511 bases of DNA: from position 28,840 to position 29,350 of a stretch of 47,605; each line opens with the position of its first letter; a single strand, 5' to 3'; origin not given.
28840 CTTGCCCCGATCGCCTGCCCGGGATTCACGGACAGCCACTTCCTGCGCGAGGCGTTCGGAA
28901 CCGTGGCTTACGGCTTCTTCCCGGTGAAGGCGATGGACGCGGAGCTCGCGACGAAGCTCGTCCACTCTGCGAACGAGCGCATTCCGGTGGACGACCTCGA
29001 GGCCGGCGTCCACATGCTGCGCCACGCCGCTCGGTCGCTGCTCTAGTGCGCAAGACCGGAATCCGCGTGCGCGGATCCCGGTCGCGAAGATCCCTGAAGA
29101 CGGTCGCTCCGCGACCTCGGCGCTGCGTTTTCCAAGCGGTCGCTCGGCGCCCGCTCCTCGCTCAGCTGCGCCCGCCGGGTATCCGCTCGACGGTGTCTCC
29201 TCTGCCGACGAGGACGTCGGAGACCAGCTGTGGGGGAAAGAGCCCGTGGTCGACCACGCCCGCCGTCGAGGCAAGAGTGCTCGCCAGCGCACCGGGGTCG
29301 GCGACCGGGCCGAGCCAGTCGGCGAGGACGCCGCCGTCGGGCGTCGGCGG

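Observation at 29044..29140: Unnamed four-copy structured intergenic repeat (~95 nt) with two hairpins maintained by compensatory substitutions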

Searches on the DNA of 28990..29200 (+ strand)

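Call 11: search_rna_families(source=window, start=28990, end=29200, threshold=evalue, max_evalue=10, show_alignments=2)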
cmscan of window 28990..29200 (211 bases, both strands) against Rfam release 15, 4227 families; matches with E-value up to 10: 4.
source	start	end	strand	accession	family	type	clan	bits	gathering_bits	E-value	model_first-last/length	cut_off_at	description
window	29070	29127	-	RF03977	mir-976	Gene; miRNA;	-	16.9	100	1.4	1-85/85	no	mir-976 microRNA precursor family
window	29054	29083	-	RF03900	mir-9242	Gene; miRNA;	-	16.6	62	2.1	1-66/66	no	mir-9242 microRNA precursor family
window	29054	29083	-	RF03816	MIR6297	Gene; miRNA;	-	13.4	114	8.4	1-107/107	no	MIR6297 microRNA precursor family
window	29160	29170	-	RF01122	sR39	Gene; snRNA; snoRNA; CD-box;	-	11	50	1.5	46-56/56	no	Small nucleolar RNA sR39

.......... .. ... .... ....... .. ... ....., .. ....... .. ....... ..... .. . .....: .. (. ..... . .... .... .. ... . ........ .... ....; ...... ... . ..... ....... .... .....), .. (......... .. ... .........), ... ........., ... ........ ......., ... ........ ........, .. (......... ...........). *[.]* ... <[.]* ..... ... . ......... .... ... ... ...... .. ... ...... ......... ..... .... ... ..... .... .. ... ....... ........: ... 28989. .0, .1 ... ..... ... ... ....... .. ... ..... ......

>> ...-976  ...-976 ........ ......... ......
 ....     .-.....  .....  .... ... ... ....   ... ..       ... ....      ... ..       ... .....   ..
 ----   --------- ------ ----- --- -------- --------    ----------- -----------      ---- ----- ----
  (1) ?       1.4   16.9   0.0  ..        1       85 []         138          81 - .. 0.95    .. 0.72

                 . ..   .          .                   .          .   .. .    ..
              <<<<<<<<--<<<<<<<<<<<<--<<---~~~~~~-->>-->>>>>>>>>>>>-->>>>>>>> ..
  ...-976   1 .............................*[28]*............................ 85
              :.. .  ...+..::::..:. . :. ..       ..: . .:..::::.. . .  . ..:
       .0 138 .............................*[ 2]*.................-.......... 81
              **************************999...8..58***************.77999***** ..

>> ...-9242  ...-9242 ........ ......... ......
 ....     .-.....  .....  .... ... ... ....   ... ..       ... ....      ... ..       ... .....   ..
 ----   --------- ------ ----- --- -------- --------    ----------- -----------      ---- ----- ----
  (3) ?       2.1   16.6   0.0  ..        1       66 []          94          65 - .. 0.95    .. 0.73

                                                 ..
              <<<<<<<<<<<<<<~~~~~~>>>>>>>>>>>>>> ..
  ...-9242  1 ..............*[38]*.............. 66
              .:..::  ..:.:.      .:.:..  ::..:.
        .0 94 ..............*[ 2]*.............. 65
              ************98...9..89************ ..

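Call 26: build_rna_model(alignment_id=A2, structure=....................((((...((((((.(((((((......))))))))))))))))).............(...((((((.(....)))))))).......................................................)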
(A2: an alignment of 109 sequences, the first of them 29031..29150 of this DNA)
Model R1 built from alignment A2 (109 sequences, 156 columns); structure: as given.
model positions 120; base pairs 25; branch points 1; effective number of sequences 3.34; information 0.59 bits per position. Calibrated on 0.2 Mb of random sequence (short: E-values are rough).
structure used (alignment columns):
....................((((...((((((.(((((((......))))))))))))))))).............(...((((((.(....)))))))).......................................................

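Call 27: search_with_rna_model(model_id=R1, source=window, max_evalue=1)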
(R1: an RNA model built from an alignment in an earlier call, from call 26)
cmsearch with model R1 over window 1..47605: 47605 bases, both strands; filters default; matches with E-value up to 1: 11.
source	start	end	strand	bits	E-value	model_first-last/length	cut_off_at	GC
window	21769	21889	-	97.3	3.1e-26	1-120/120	no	0.63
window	40319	40437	-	94.5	1.8e-25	1-120/120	no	0.61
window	46259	46378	+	92.5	6.9e-25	1-120/120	no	0.65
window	29031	29149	+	89.6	4.4e-24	1-120/120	no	0.68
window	40365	40481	+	29.9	2.5e-07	1-120/120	no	0.63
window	29054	29083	-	29.1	4.2e-07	24-53/120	no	0.73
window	46237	46334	-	24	1.1e-05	1-120/120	no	0.67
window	21816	21917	+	23.6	1.5e-05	1-120/120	no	0.64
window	5367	5496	-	10.5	0.068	1-120/120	no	0.65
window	27887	27995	+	9.3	0.15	1-120/120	no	0.71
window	12653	12779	+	7.5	0.48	1-120/120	no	0.69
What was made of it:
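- Checked: A covariance model built from 109 homologues finds these four copies and nothing else real in the window (89.6-97.3 bits, call 27).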

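Call 28: search_with_rna_model(model_id=R1, sources=[L001, L002, L003, L004, L005, L006, L007, L008, L009, L010, L011, L012, L013, L014, L015, L016, L017, L018, L019, L020, L021, L022, L023, L024, L025, L026, L027, L028, L029, L030, L031, L032, L033, L034, L035, L036, L037, L038, L039, L040, L041, L042, L043, L044, L045, L046, L047, L048, L049, L050, L051, L052, L053, L054, L055, L056, L057, L058, L059, L060, L061, L062, L063, L064, L065, L066, L067, L068, L069, L070, L071, L072, L073, L074, L075, L076, L077, L078, L079, L080, L081, L082, L083, L084, L085, L086, L087, L088, L089, L090, L091, L092, L093, L094, L095, L096, L097, L098, L099, L100], max_evalue=0.0001)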
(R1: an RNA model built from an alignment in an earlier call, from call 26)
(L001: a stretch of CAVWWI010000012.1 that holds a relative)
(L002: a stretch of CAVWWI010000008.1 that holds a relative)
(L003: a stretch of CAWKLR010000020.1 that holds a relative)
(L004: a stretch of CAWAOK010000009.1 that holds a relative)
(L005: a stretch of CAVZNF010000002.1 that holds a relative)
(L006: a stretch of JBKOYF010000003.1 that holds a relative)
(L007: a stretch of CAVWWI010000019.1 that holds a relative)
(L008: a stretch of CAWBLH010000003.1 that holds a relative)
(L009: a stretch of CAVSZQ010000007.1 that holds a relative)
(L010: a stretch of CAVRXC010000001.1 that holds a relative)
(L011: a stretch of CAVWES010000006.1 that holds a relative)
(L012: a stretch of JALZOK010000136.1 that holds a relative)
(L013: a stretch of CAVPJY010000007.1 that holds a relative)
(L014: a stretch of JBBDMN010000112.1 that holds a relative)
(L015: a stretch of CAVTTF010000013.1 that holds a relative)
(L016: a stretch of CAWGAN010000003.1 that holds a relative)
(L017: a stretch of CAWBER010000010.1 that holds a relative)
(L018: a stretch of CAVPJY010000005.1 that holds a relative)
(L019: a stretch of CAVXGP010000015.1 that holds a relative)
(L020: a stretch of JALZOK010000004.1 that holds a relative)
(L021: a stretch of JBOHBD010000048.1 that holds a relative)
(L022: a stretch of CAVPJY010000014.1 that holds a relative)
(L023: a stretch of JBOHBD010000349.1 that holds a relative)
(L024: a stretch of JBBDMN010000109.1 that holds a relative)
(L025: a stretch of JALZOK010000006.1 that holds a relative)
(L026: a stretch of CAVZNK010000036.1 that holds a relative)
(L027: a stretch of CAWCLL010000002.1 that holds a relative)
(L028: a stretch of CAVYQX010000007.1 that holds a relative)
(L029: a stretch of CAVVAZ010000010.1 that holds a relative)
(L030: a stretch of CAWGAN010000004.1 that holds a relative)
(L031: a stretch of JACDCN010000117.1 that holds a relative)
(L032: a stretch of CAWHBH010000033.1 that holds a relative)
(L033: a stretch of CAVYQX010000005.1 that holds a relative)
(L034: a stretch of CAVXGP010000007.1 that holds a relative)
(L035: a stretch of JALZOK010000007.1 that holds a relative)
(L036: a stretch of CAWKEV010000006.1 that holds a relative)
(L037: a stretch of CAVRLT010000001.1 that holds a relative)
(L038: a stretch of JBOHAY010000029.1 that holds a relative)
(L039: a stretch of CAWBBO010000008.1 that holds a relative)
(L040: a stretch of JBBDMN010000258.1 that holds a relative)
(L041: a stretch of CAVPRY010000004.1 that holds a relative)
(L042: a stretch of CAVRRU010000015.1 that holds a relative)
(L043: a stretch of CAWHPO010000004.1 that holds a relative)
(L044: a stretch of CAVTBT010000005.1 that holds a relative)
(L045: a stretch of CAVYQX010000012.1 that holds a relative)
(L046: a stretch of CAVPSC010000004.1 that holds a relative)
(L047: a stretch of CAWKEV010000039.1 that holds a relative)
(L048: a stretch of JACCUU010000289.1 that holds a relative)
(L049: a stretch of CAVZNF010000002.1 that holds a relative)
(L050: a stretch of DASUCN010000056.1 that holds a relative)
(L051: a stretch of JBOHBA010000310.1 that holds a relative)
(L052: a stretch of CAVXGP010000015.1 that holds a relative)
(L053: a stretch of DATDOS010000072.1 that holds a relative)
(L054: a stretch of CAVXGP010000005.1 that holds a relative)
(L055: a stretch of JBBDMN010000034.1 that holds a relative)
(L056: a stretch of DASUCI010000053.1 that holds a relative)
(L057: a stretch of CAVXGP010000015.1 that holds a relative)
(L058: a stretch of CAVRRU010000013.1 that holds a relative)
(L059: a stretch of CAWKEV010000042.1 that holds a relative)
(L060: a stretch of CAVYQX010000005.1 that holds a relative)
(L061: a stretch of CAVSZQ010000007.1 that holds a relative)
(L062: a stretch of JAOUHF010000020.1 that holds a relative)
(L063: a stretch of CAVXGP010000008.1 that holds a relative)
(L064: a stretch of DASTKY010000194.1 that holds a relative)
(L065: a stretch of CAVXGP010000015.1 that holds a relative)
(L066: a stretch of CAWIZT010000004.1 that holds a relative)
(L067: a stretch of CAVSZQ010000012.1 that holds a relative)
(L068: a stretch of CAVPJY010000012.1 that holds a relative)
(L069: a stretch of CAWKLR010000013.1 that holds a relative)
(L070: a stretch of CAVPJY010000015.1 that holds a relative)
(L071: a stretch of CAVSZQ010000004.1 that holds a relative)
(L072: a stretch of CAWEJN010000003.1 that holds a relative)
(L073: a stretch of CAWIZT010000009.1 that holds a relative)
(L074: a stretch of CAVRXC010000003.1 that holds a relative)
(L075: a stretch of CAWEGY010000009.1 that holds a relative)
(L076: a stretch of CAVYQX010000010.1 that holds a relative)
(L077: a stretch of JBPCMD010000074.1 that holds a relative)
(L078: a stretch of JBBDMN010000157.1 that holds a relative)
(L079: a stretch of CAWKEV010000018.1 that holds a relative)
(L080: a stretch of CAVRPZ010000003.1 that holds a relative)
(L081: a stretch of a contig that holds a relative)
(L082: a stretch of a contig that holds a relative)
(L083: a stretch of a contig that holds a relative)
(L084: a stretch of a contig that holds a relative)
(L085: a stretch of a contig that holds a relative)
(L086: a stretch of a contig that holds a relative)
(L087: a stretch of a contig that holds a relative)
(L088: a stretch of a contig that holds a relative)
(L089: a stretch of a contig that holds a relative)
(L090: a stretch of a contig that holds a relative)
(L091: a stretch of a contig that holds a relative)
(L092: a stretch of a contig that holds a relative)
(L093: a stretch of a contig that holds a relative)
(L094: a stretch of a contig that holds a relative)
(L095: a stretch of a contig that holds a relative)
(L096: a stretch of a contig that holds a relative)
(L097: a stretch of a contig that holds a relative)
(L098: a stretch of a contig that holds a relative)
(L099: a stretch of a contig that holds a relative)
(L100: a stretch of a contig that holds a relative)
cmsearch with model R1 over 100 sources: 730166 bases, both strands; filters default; matches with E-value up to 0.0001: 200.
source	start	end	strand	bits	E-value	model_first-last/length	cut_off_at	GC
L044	3656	3775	+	109.1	2.3e-28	1-120/120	no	0.67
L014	1509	1628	-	108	4.7e-28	1-120/120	no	0.65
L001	2896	3014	+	107.6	5.9e-28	1-120/120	no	0.66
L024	3411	3530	+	107.2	7.8e-28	1-120/120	no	0.66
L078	7859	7978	+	107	9.1e-28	1-120/120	no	0.63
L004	782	899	-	106.7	1.1e-27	1-120/120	no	0.64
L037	4040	4159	-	105.9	1.8e-27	1-120/120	no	0.67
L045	3148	3267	+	105.5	2.4e-27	1-120/120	no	0.66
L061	4132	4251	-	105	3.3e-27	1-120/120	no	0.67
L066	5031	5149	-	104.7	4e-27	1-120/120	no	0.66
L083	301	420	+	104.5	4.4e-27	1-120/120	no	0.67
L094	1026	1145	-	104.4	4.7e-27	1-120/120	no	0.65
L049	166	285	-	104.3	5e-27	1-120/120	no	0.67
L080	7228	7346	-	104.3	5.2e-27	1-120/120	no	0.66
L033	4312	4431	-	102.9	1.2e-26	1-120/120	no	0.64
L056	1643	1760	-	102.9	1.3e-26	1-120/120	no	0.68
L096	5662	5781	+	102.7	1.4e-26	1-120/120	no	0.59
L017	526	643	-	102.6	1.6e-26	1-120/120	no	0.64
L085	1372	1491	-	102.5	1.6e-26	1-120/120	no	0.68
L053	6982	7102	+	102.2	2e-26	1-120/120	no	0.66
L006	1578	1699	-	101.9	2.4e-26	1-120/120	no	0.66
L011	4150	4269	-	101.9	2.5e-26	1-120/120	no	0.7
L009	3550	3669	-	101.1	4.1e-26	1-120/120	no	0.62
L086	265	384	+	101.1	4.2e-26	1-120/120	no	0.69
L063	1501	1621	-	100.5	6.1e-26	1-120/120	no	0.64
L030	6983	7100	+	100.4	6.4e-26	1-120/120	no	0.61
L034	751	872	+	100.4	6.5e-26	1-120/120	no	0.66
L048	517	636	+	100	8e-26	1-120/120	no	0.69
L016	4039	4156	+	99.9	8.7e-26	1-120/120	no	0.63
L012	2388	2507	-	99.3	1.3e-25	1-120/120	no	0.69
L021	5573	5686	+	99.3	1.3e-25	1-120/120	no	0.66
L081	965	1083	+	99.2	1.4e-25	1-120/120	no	0.66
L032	2338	2457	+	99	1.5e-25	1-120/120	no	0.66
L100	1004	1123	-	99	1.5e-25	1-120/120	no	0.71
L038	395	515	+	98.7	1.9e-25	1-120/120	no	0.61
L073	534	653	-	98.5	2.1e-25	1-120/120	no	0.62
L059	471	592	+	98.1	2.8e-25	1-120/120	no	0.69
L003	4932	5050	+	97.8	3.4e-25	1-120/120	no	0.67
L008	5073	5191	-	97.6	4e-25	1-120/120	no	0.66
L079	854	971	-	97.5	4.3e-25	1-120/120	no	0.68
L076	1477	1594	-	97.1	5.2e-25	1-120/120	no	0.69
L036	547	664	+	97.1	5.4e-25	1-120/120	no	0.69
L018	4028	4145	+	97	5.7e-25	1-120/120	no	0.71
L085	200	320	-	96.8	6.3e-25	1-120/120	no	0.62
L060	1782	1899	+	96.7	6.9e-25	1-120/120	no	0.69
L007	926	1045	+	96.4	8.4e-25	1-120/120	no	0.62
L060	1925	2042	+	96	1.1e-24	1-120/120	no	0.7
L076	1334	1451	-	96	1.1e-24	1-120/120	no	0.7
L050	2254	2372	+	95.6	1.4e-24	1-120/120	no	0.68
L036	681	798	+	95.6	1.4e-24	1-120/120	no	0.7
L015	1046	1166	+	95.5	1.5e-24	1-120/120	no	0.67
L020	13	133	+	95.2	1.8e-24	1-120/120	no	0.65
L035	3046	3164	-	95.2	1.9e-24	1-120/120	no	0.66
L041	2219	2337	-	95.2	1.9e-24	1-120/120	no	0.7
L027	2560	2679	-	94.9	2.2e-24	1-120/120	no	0.66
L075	6872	6991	-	94.6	2.6e-24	1-120/120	no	0.63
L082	7451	7570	+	94.5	2.9e-24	1-120/120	no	0.64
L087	333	453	+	94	3.9e-24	1-120/120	no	0.62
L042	893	1013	+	93.9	4.3e-24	1-120/120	no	0.66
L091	1435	1553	-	93.8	4.4e-24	1-120/120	no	0.66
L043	7298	7416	-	93.7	4.7e-24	1-120/120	no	0.67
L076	1052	1169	-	93.7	4.9e-24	1-120/120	no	0.7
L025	7078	7196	-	93.6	5.3e-24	1-120/120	no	0.67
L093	2805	2922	-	93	7.4e-24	1-120/120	no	0.69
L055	1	117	-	92.9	7.9e-24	1-120/120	no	0.67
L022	7572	7691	-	92.6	9.8e-24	1-120/120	no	0.68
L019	119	241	+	92.5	1e-23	1-120/120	no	0.62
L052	7099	7221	+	92.5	1e-23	1-120/120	no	0.62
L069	7654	7771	-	92.5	1.1e-23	1-120/120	no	0.67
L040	884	1003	-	92.4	1.1e-23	1-120/120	no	0.67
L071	7661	7777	+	91.4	2.2e-23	1-120/120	no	0.66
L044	3801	3917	+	91.1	2.5e-23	1-120/120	no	0.68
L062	176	296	-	91.1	2.6e-23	1-120/120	no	0.63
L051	1428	1547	+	90.9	3e-23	1-120/120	no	0.68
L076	1193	1309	-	90.5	3.9e-23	1-120/120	no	0.69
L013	1367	1483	-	90.2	4.7e-23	1-120/120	no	0.74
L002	6437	6557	-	89.3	8e-23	1-120/120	no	0.67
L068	2236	2355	+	88.9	1e-22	1-120/120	no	0.71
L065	1147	1269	-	88.9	1.1e-22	1-120/120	no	0.65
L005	6332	6451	-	88.8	1.1e-22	1-120/120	no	0.69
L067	6612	6732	-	88.4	1.5e-22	1-120/120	no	0.65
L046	810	915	-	87.5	2.6e-22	1-120/120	no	0.67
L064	118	236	+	87.2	3.2e-22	1-120/120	no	0.67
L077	1168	1286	+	86.8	4.3e-22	1-120/120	no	0.65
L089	2763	2882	+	85.8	7.8e-22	1-120/120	no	0.69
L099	3184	3306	+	85.8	8.1e-22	1-120/120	no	0.75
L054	3864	3984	-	85.4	1.1e-21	1-120/120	no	0.68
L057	5464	5578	+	85.3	1.1e-21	1-120/120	no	0.71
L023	2830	2948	+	85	1.3e-21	1-120/120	no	0.71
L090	6098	6172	-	84.4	2e-21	18-91/120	no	0.69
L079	725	843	-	84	2.5e-21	1-120/120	no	0.66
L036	815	932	+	83.9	2.8e-21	1-120/120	no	0.69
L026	712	827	-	83.8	2.8e-21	1-120/120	no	0.66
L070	6566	6684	-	83.2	4.4e-21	1-120/120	no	0.71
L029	2608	2729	-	83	4.8e-21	1-120/120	no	0.66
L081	5638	5751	-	81.3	1.4e-20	1-120/120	no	0.68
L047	879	1001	+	79.6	4.4e-20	1-120/120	no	0.69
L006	5800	5920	-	79.1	6.1e-20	1-120/120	no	0.6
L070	2046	2165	+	79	6.2e-20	1-120/120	no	0.64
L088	4376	4494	-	78.8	7.5e-20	1-120/120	no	0.67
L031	4273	4399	+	77.9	1.3e-19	1-120/120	no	0.67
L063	1871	1990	-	77.1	2.2e-19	1-120/120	no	0.67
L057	3352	3472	-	76.4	3.5e-19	1-120/120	no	0.64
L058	3813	3933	+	76.1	4e-19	1-120/120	no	0.66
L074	3609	3727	-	75.6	5.7e-19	1-120/120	no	0.69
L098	5862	5981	+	74.9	9e-19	1-120/120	no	0.68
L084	4242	4361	+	74.8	9.4e-19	1-120/120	no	0.63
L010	5668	5788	+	74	1.6e-18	1-120/120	no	0.7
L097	7349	7464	-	73.9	1.8e-18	1-120/120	no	0.68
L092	4538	4654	-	73.7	2e-18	1-120/120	no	0.68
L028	1855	1975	-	73.6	2.1e-18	1-120/120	no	0.68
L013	4607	4728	+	73.4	2.3e-18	1-120/120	no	0.7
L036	940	1058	+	71.8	6.5e-18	1-120/120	no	0.71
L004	1420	1540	+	71.6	7.5e-18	1-120/120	no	0.62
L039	911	1031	-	69.6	2.8e-17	1-120/120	no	0.64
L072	5512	5602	-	69.1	3.9e-17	18-104/120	no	0.67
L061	2298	2419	-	67.8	8.7e-17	1-120/120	no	0.66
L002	1480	1602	+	66.4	2.3e-16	1-120/120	no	0.61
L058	4857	4981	-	64.5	7.3e-16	1-120/120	no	0.64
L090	6022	6091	-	63.6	1.3e-15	18-91/120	no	0.7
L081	2674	2792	+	63.2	1.7e-15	1-120/120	no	0.71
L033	6339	6457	-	61.2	6.4e-15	1-120/120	no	0.7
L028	4742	4862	+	59.7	1.6e-14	1-120/120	no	0.68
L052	1701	1823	+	59.7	1.6e-14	1-120/120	no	0.69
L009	6598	6726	+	59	2.5e-14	1-120/120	no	0.65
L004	235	353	+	55.2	3e-13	1-120/120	no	0.66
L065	5466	5561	-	54.9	3.8e-13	1-120/120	no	0.57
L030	5700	5821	-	54.4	5.1e-13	1-120/120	no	0.66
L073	6276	6390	+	50.9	4.9e-12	1-120/120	no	0.57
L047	2007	2119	-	50.7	5.7e-12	1-120/120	no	0.69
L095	3916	4038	-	48.9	1.8e-11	1-120/120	no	0.65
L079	598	717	-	44.8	2.6e-10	1-120/120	no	0.7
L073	6422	6536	+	40.9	3e-09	1-120/120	no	0.58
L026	4503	4622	+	37.6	2.6e-08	1-120/120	no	0.7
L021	5533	5646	-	36.8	4.4e-08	1-120/120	no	0.61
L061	4176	4274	+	36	7.2e-08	1-120/120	no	0.64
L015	1006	1120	-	34.8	1.6e-07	1-120/120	no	0.69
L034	722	826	-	33.5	3.8e-07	1-120/120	no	0.7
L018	4333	4444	-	33.4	3.8e-07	1-120/120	no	0.71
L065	5488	5603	+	32.7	6.2e-07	1-120/120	no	0.64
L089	456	565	+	32.3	8.2e-07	1-120/120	no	0.73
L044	3636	3729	-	32.1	9.1e-07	1-120/120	no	0.65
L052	1721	1760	-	32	9.5e-07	19-56/120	no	0.75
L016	4019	4111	-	31.9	1e-06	1-120/120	no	0.65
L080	7273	7372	+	31.7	1.2e-06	1-120/120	no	0.64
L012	2434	2530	+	31.7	1.2e-06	1-120/120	no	0.65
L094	1072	1171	+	31.6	1.2e-06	1-120/120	no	0.63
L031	4232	4346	-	31.6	1.3e-06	1-120/120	no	0.69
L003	4955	4984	-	30.8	2.1e-06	24-53/120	no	0.7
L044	3824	3853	-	30.8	2.1e-06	24-53/120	no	0.7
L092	4602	4631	+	30.8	2.1e-06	24-53/120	no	0.7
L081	5678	5789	+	30.7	2.2e-06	1-120/120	no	0.64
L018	4012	4100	-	30.7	2.2e-06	1-120/120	no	0.66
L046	843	977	+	30.5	2.5e-06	1-120/120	no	0.67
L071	7625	7734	-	30.4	2.8e-06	1-120/120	no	0.64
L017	571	671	+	30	3.6e-06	1-120/120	no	0.63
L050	2277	2306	-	29.7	4.2e-06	24-53/120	no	0.63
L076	1097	1193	+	29.7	4.2e-06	1-120/120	no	0.7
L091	1481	1578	+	29.7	4.3e-06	1-120/120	no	0.62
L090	6114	6211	+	29.6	4.7e-06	1-120/120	no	0.62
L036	569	598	-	29.5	4.8e-06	24-53/120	no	0.77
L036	703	732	-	29.5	4.8e-06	24-53/120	no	0.77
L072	5625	5654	+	29.5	4.8e-06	24-53/120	no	0.77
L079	920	949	+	29.5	4.8e-06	24-53/120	no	0.77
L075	6940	6969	+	29.4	5.1e-06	24-53/120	no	0.7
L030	7005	7034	-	29.4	5.2e-06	24-53/120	no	0.63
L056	1709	1738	+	29.4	5.2e-06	24-53/120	no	0.63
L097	7413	7442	+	29.4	5.2e-06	24-53/120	no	0.63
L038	418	447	-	29.4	5.2e-06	24-53/120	no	0.63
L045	3171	3200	-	29.4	5.2e-06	24-53/120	no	0.63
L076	1237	1324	+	29.1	6.2e-06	1-120/120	no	0.69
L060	1909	1997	-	28.8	7.8e-06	1-120/120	no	0.7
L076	1379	1467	+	28.8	7.8e-06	1-120/120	no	0.7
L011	4196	4290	+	28.8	7.8e-06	1-120/120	no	0.67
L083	324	353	-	28.4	1e-05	24-53/120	no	0.63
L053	6953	7055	-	28.3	1.1e-05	1-120/120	no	0.64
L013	1308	1409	+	27.8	1.4e-05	1-120/120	no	0.74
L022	7618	7734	+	27.7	1.5e-05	1-120/120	no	0.7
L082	7473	7502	-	27.7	1.6e-05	24-53/120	no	0.63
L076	1543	1572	+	27.4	1.9e-05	24-53/120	no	0.67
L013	1431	1460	+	27.4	1.9e-05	24-53/120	no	0.67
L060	1804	1833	-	27.4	1.9e-05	24-53/120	no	0.67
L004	827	923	+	27.4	2e-05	1-120/120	no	0.59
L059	427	546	-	27.2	2.1e-05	1-120/120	no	0.66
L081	928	1037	-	27.2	2.2e-05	1-120/120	no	0.69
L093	2850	2944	+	27.2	2.2e-05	1-120/120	no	0.71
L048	488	592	-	27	2.4e-05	1-120/120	no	0.68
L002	6504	6533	+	26.6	3.1e-05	24-53/120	no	0.67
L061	2345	2447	+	26.2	4e-05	1-120/120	no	0.64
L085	245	361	+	26.1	4.5e-05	1-120/120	no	0.62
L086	243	338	-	26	4.6e-05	1-120/120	no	0.64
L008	5117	5210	+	26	4.6e-05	1-120/120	no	0.66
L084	4223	4315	-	26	4.6e-05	1-120/120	no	0.65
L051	1451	1480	-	26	4.7e-05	24-53/120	no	0.67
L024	3384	3484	-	25.5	6.5e-05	1-120/120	no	0.64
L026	778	807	+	25.5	6.6e-05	24-53/120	no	0.7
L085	1418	1516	+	25.3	7.2e-05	1-120/120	no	0.65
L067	6680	6709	+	25.3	7.3e-05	24-53/120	no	0.6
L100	1071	1100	+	25.1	8.3e-05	24-53/120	no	0.67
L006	1624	1744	+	24.9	9.3e-05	1-120/120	no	0.66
